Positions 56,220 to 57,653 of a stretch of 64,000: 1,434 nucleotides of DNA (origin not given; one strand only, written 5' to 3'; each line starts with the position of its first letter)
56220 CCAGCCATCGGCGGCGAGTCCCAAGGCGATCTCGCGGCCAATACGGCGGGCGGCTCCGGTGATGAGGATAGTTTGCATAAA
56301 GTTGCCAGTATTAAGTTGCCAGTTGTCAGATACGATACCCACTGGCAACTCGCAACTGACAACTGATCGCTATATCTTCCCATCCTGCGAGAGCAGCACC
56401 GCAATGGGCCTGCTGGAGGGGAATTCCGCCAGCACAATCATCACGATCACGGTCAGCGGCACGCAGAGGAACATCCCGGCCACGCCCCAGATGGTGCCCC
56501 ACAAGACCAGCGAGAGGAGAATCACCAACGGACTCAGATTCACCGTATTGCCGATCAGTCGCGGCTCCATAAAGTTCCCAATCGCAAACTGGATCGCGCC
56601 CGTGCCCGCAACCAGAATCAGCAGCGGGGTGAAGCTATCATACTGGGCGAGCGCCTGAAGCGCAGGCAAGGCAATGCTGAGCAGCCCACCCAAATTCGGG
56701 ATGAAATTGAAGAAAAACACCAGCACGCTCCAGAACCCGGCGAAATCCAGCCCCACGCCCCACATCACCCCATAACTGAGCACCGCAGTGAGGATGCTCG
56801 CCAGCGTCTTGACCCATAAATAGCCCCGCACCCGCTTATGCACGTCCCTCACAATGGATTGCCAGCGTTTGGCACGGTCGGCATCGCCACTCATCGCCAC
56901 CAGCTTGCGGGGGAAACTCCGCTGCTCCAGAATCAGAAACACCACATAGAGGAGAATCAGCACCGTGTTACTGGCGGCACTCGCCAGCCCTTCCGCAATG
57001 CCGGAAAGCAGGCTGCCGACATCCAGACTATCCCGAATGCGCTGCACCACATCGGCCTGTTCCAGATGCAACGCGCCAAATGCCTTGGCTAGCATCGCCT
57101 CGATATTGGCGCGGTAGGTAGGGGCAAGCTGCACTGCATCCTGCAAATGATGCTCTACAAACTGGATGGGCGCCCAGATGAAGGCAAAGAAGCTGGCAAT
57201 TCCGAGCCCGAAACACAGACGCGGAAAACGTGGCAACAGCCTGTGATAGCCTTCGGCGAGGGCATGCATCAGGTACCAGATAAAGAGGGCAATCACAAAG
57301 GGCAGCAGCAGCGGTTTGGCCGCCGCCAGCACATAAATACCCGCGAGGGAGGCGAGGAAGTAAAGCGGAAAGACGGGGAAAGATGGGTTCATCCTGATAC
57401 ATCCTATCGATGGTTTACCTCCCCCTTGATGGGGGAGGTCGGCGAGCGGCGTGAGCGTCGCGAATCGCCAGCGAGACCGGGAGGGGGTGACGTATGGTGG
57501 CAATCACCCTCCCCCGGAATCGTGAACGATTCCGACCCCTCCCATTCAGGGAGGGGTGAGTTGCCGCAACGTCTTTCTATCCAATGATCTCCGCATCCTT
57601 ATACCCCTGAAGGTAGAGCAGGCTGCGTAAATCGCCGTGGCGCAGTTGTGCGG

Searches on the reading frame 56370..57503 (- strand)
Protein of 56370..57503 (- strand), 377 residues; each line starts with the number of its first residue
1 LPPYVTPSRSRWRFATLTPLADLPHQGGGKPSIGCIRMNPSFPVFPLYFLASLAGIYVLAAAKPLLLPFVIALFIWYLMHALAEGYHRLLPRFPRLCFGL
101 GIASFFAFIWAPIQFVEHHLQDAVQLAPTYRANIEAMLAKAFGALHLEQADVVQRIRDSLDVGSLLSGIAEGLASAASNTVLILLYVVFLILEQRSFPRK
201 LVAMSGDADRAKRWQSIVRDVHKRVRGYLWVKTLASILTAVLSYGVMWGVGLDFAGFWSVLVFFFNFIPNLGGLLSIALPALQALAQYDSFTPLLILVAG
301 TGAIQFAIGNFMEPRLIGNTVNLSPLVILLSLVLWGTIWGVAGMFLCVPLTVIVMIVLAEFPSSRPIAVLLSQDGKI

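Call 15: search_protein_families(library=ncbifam, proteins=[window:56370-57503:-])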
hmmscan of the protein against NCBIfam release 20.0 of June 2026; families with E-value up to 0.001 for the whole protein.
window:56370-57503:- (377 aa): 3 families
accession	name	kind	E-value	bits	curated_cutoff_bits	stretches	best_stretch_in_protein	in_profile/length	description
NF008930.0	PRK12287.1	subfamily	8.6e-42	143.9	318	1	59-373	27-340/344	AI-2E family transporter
TIGR02872.1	spore_ytvI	equivalog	4.1e-10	39.6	198.15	1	64-356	21-333/341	sporulation integral membrane protein YtvI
NF045801.1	efflux_ABUW_0982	equivalog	2.4e-06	26.7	675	1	48-359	10-341/392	chloramphenicol efflux transporter CxpE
